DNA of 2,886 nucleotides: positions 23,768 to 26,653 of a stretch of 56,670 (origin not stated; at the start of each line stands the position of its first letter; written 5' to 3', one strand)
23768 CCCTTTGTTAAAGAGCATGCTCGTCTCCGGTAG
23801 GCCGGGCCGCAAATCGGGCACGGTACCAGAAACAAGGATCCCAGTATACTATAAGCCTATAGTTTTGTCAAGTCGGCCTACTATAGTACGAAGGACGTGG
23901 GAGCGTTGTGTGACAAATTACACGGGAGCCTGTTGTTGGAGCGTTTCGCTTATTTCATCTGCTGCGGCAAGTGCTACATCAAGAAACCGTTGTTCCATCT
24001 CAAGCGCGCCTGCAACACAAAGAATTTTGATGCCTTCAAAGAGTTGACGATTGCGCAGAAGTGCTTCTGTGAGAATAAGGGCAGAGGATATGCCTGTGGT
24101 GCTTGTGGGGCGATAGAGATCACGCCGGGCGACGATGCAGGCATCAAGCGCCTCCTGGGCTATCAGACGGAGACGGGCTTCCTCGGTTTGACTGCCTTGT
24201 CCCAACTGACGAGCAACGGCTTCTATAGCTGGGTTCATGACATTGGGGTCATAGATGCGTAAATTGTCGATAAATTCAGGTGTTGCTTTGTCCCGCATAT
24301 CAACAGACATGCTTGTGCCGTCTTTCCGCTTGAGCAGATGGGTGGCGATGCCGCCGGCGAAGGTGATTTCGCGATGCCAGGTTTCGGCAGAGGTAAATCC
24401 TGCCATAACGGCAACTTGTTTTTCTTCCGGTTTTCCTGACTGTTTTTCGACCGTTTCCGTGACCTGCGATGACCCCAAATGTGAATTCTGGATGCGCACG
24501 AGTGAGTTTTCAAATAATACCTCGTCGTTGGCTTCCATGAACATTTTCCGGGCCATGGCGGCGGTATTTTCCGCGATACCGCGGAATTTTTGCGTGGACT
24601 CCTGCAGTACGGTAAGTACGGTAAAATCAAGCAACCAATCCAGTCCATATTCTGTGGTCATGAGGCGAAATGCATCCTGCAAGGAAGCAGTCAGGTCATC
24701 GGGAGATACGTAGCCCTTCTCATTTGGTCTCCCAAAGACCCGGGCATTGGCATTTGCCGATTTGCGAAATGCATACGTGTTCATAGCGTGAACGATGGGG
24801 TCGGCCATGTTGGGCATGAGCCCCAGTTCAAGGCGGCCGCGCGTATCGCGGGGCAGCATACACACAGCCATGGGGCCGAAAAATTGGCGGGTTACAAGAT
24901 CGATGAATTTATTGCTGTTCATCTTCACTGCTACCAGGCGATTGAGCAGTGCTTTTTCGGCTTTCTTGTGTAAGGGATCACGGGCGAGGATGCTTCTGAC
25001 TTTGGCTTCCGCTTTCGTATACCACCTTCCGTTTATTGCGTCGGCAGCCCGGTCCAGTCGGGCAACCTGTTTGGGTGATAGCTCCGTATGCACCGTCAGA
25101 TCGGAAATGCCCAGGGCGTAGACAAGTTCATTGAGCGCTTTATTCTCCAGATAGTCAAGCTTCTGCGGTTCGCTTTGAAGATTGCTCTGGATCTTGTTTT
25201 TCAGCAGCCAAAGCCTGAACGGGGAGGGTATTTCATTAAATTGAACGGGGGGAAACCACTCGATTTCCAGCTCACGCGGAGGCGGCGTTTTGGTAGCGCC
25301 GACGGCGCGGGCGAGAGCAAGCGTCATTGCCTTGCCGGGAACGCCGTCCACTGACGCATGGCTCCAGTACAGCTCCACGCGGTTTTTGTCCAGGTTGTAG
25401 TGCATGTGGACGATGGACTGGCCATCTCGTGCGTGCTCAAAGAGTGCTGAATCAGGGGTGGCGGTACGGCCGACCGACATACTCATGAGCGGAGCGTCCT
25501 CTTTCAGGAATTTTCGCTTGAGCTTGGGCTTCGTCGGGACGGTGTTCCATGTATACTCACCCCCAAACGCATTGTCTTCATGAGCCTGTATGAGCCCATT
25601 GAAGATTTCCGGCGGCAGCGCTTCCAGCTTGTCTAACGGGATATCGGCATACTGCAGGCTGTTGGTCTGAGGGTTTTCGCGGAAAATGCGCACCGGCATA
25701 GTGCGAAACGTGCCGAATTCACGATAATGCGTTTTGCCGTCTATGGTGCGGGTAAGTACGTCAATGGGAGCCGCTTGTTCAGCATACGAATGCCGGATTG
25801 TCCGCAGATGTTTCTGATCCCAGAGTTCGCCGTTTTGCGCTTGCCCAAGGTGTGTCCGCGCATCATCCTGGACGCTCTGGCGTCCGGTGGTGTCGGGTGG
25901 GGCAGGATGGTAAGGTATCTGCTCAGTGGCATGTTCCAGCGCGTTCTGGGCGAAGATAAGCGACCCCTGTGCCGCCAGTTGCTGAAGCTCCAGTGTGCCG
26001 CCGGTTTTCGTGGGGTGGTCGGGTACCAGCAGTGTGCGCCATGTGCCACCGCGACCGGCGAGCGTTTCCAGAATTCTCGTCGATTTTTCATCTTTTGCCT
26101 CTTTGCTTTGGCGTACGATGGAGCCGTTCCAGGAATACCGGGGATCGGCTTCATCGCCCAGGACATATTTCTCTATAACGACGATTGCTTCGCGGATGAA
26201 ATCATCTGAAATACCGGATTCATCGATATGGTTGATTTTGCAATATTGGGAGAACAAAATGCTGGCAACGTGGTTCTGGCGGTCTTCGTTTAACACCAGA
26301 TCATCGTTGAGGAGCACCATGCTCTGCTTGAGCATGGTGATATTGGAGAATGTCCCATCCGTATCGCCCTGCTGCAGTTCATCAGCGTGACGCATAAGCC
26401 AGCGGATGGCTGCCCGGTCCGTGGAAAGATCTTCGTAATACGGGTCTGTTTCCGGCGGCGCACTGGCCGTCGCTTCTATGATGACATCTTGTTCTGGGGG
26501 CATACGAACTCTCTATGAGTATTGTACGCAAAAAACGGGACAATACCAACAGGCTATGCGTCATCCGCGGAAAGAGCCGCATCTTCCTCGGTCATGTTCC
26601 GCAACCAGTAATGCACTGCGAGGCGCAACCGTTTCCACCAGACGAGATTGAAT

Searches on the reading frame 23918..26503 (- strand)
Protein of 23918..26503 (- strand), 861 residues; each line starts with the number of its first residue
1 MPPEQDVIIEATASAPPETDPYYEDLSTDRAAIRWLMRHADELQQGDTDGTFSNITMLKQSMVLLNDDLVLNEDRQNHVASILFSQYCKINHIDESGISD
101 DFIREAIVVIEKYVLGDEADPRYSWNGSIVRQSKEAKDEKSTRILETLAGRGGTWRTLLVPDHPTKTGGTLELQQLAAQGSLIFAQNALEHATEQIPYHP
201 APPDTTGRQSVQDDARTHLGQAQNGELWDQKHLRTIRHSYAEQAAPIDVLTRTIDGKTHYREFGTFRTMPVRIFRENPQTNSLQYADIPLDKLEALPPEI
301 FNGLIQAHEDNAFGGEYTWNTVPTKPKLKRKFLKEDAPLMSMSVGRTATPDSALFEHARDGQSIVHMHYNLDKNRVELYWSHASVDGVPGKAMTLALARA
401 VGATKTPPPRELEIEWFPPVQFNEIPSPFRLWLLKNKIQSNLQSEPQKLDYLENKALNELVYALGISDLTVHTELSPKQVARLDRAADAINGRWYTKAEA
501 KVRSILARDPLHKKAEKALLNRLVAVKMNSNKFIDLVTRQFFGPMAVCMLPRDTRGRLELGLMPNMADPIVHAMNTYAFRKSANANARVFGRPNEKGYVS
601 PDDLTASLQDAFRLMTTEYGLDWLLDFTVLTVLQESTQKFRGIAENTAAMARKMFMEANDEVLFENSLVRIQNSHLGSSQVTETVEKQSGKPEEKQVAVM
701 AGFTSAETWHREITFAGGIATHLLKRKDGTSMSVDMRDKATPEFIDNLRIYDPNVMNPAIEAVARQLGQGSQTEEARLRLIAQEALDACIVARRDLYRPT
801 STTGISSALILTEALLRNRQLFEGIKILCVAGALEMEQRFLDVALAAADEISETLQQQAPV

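Call 6: search_protein_families(library=pfam, proteins=[window:23918-26503:-], max_evalue=0.01)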
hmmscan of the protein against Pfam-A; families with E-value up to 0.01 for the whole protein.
window:23918-26503:- (861 aa): 0 families

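Call 42: search_solved_structures(query=window:23918-26503:-, max_evalue=1)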
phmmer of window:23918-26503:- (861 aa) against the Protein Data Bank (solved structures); distinct sequences matched with E-value up to 1: 0.

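Call 47: search_protein_families(library=padloc, proteins=[window:23918-26503:-], max_evalue=0.1)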
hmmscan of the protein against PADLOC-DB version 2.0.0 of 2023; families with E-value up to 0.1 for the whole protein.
window:23918-26503:- (861 aa): 0 families

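Call 48: search_protein_families(library=phrogs, proteins=[window:23918-26503:-], max_evalue=0.1)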
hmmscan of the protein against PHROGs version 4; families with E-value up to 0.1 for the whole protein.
window:23918-26503:- (861 aa): 0 families
